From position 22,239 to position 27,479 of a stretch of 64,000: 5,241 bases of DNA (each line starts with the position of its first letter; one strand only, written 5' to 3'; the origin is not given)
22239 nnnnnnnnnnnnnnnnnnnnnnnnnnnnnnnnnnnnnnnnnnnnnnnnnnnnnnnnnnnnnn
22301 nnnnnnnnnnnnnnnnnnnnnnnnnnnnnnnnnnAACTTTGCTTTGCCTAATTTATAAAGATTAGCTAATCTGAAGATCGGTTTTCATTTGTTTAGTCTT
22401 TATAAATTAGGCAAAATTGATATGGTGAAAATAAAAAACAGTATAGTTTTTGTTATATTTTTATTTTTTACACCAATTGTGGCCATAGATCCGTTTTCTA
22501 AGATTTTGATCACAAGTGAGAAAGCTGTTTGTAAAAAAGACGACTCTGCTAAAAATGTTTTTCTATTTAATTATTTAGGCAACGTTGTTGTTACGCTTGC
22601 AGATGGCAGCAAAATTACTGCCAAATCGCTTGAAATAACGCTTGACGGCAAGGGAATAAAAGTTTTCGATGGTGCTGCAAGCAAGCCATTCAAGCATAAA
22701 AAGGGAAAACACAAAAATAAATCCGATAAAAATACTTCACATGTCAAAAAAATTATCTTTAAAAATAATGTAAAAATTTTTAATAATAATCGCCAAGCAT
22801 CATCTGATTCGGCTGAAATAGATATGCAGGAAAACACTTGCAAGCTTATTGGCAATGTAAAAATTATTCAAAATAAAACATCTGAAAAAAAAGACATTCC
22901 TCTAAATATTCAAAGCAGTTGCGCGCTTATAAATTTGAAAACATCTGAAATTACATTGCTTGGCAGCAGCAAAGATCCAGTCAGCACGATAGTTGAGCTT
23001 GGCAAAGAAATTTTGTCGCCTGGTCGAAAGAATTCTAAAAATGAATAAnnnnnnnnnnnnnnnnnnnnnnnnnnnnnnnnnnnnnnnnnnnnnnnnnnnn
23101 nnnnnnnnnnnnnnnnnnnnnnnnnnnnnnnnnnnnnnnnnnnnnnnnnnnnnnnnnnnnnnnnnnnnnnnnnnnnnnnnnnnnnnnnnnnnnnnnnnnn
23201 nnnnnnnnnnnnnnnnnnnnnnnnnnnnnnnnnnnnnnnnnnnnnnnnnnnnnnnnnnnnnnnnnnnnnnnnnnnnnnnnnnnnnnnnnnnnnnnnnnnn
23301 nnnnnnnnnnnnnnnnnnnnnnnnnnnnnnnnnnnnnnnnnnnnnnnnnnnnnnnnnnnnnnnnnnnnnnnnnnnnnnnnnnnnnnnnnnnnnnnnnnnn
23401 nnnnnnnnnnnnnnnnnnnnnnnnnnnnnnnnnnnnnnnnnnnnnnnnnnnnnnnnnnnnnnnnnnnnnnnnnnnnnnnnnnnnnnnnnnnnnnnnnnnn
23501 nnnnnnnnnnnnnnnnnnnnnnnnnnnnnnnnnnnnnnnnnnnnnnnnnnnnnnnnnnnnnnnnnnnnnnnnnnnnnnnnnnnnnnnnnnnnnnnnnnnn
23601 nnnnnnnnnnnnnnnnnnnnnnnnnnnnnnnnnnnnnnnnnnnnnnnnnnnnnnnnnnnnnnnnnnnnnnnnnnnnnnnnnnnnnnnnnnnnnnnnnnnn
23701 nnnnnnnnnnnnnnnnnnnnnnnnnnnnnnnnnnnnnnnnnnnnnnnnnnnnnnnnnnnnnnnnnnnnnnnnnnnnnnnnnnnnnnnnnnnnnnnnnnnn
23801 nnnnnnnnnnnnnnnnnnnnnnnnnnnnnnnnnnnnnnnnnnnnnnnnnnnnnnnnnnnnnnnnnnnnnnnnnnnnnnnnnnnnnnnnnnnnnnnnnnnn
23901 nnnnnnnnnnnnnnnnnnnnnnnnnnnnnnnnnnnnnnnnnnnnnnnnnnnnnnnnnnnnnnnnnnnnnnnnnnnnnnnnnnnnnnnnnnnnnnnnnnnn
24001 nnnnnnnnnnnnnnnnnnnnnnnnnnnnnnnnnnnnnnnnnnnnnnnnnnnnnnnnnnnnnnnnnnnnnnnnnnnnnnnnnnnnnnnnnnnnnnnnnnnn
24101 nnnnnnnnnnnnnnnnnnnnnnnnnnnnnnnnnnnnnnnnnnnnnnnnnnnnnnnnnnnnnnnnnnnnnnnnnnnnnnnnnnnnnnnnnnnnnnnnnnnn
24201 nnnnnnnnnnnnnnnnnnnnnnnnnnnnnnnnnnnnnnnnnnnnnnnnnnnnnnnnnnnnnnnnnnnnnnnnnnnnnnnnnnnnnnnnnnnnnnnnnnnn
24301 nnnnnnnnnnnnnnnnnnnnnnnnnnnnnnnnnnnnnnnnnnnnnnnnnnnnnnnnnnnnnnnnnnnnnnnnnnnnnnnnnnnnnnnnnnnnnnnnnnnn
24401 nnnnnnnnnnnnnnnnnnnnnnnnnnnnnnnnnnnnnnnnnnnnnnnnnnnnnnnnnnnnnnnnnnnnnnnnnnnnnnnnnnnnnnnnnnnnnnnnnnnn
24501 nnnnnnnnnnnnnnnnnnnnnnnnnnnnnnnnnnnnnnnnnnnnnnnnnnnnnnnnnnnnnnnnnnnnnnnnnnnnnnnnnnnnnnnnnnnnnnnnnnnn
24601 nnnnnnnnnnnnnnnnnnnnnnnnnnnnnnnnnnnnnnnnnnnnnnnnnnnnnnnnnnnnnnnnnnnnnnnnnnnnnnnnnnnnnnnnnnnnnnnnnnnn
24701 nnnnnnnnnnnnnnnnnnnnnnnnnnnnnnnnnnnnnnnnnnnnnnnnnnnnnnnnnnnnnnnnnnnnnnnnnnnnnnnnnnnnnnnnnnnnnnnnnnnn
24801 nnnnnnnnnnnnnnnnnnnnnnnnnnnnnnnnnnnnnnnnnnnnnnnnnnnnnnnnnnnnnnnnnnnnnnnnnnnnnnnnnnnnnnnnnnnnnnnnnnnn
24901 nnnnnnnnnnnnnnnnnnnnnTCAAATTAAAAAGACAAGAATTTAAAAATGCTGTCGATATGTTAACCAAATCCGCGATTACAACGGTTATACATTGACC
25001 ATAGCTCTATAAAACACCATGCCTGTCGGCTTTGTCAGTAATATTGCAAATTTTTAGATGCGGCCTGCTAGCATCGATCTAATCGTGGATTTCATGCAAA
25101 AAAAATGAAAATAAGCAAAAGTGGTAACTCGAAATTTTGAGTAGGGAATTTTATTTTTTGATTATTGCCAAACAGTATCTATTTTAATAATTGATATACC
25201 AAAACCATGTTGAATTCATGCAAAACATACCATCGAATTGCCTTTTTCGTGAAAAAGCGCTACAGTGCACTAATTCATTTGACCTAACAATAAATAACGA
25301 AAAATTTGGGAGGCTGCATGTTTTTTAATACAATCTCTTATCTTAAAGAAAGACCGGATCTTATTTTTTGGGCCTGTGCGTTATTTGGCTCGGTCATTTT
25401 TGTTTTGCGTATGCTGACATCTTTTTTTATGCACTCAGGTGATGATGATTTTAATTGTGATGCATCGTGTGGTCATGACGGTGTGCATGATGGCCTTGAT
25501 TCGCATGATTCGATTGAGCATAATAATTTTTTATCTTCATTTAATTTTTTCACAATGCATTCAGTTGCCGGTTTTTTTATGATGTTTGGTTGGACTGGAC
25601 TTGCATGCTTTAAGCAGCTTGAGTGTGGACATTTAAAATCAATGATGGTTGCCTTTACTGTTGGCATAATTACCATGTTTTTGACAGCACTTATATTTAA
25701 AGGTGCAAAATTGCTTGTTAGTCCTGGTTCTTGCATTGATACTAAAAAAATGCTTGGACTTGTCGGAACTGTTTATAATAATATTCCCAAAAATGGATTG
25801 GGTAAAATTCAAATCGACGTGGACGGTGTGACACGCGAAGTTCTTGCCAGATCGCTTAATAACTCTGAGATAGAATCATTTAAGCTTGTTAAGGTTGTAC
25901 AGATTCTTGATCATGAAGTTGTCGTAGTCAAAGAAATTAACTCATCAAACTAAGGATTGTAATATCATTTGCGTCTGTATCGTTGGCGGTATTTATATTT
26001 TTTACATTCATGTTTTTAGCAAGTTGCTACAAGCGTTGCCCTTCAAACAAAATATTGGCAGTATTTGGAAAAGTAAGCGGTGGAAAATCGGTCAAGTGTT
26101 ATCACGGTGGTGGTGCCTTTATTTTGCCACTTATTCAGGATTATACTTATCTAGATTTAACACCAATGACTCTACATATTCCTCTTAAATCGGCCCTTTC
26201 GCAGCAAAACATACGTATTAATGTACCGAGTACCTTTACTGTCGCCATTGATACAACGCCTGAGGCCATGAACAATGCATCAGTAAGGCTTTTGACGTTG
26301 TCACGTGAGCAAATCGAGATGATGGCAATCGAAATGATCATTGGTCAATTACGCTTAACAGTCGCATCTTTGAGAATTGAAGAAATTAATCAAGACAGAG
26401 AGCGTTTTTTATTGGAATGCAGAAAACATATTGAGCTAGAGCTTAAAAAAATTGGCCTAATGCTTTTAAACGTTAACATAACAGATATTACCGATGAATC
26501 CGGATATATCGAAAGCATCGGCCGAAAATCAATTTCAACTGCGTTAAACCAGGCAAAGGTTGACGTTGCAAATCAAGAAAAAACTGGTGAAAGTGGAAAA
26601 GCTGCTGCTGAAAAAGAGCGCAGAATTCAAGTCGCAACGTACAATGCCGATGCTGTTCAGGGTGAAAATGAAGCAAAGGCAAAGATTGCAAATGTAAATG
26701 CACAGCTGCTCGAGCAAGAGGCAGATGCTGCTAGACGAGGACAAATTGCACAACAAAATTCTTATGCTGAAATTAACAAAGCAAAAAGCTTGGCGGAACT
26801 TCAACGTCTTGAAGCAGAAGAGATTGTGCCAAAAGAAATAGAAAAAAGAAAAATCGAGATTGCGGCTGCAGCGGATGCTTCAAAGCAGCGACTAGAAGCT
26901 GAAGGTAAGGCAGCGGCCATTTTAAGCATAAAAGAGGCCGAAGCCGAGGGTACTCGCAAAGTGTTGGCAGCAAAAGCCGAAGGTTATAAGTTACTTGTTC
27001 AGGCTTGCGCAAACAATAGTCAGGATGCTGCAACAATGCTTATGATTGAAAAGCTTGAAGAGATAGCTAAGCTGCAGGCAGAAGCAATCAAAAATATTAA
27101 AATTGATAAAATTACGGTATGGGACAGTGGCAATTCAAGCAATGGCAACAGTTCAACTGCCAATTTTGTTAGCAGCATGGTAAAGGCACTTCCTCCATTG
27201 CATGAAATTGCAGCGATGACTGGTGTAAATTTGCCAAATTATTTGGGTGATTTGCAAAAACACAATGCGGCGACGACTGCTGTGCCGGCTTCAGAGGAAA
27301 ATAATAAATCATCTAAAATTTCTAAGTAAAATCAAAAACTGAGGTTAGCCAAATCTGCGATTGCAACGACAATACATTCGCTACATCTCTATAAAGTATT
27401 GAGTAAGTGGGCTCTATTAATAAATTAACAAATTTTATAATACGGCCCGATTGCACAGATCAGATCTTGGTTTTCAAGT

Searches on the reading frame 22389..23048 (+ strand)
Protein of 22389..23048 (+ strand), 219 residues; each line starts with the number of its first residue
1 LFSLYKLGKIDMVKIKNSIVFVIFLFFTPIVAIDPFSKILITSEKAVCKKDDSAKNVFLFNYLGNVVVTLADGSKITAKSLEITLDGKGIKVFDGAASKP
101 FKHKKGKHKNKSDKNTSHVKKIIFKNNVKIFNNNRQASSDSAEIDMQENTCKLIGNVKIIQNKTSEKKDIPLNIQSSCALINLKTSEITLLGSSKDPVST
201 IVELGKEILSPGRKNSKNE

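Call 41: search_protein_families(library=pfam, proteins=[window:22389-23048:+])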
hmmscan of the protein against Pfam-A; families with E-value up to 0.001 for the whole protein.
window:22389-23048:+ (219 aa): 2 families
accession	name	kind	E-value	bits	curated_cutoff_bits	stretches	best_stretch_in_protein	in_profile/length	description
PF03968.19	LptD_N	-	2e-06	28.5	20.4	1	60-164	16-98/113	LptA/(LptD N-terminal domain) LPS transport protein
PF06835.18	LptC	-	0.00018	21.6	21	1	112-188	63-135/175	Lipopolysaccharide-assembly, LptC-related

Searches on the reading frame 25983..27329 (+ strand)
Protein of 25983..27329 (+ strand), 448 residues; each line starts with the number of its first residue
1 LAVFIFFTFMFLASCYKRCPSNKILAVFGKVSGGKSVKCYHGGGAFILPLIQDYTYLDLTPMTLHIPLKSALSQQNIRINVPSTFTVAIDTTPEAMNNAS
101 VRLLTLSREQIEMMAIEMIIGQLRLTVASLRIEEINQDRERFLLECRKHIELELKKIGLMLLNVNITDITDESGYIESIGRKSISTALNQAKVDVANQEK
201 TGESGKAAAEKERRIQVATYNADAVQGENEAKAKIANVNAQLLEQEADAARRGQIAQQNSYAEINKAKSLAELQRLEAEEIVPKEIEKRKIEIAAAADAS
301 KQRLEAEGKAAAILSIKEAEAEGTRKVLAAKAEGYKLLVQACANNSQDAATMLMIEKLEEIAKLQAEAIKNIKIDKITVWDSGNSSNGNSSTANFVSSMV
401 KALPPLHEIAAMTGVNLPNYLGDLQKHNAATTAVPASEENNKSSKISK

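Call 41: search_protein_families(library=pfam, proteins=[window:25983-27329:+])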
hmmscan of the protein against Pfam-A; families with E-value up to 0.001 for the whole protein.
window:25983-27329:+ (448 aa): 1 family
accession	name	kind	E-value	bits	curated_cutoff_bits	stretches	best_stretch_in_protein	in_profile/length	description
PF01145.31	Band_7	-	3.7e-23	82.9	23.6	1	23-200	7-176/176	SPFH domain / Band 7 family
